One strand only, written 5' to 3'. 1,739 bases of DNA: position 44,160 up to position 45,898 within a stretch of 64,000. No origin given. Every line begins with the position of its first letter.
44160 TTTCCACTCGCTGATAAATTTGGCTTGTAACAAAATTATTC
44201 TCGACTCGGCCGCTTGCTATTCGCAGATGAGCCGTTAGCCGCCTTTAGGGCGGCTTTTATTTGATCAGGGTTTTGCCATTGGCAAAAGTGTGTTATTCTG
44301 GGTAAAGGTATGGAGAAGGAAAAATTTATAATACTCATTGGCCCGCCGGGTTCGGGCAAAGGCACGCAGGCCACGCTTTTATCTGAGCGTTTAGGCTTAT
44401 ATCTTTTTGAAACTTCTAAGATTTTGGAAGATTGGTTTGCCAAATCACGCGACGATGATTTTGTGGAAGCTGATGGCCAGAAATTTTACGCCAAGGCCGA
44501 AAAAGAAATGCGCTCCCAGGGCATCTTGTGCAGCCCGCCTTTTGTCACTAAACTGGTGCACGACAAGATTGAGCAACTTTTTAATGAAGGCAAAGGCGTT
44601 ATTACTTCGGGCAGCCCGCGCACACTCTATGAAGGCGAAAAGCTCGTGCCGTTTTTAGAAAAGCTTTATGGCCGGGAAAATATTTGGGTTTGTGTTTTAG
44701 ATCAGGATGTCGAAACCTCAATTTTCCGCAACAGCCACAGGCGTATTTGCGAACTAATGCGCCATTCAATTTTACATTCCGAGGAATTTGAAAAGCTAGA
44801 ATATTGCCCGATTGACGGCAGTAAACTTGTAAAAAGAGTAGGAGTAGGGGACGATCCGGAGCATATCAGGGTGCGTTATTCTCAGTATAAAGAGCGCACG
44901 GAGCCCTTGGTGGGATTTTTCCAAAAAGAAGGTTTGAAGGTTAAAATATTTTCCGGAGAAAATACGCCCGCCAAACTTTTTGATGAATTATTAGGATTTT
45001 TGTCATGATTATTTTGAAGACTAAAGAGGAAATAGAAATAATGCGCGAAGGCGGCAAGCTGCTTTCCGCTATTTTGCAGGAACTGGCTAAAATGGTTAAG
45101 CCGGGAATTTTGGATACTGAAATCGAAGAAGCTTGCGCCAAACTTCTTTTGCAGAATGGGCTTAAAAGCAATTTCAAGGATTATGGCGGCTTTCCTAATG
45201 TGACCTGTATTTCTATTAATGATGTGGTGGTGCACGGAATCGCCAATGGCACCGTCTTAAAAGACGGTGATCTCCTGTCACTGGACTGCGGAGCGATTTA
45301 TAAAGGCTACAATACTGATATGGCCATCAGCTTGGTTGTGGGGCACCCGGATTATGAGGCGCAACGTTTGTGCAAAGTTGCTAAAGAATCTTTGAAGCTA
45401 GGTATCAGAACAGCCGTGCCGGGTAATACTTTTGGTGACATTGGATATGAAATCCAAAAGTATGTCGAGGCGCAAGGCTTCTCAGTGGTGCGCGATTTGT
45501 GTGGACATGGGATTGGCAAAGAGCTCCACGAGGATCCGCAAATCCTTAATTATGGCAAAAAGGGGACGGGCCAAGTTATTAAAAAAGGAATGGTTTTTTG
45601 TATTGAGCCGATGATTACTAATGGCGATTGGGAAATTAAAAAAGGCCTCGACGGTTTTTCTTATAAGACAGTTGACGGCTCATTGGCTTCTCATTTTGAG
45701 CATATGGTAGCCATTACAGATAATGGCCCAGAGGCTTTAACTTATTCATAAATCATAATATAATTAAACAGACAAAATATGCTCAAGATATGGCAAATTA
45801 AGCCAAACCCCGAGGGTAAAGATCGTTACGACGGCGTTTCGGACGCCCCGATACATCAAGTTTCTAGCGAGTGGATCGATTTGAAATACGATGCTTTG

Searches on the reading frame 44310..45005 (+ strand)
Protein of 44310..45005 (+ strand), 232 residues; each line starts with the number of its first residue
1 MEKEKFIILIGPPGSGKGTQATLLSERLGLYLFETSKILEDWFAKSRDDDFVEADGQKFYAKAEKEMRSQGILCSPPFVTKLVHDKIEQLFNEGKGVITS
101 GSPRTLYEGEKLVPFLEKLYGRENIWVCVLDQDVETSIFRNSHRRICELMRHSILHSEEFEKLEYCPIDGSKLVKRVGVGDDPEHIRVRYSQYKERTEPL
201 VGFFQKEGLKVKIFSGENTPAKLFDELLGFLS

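Call 86: search_protein_families(library=pfam, proteins=[window:44310-45005:+], max_evalue=0.001)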
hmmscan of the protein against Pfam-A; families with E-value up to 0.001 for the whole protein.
window:44310-45005:+ (232 aa): 5 families
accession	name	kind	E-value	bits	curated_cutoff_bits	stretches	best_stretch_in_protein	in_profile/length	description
PF00406.28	ADK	-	7.9e-17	62.2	26.8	1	9-208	1-150/151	Adenylate kinase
PF13207.12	AAA_17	-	8.1e-08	33.1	27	1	10-121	1-98/136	AAA domain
PF13238.12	AAA_18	-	0.00014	22.7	29.4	1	7-55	1-44/128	AAA domain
PF13671.12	AAA_33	-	0.00067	20.4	27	0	7-50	2-45/143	AAA domain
PF00004.35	AAA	-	0.00089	20.2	21.2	0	7-36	1-30/131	ATPase family associated with various cellular activities (AAA)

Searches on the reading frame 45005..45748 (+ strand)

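Call 86: search_protein_families(library=pfam, proteins=[window:45005-45748:+], max_evalue=0.001)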
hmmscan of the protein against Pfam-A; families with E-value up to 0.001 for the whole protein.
window:45005-45748:+ (248 aa): 1 family
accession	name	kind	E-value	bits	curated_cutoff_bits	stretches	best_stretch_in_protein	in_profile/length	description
PF00557.29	Peptidase_M24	-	3.5e-50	171.1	23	1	11-239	1-208/208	Metallopeptidase family M24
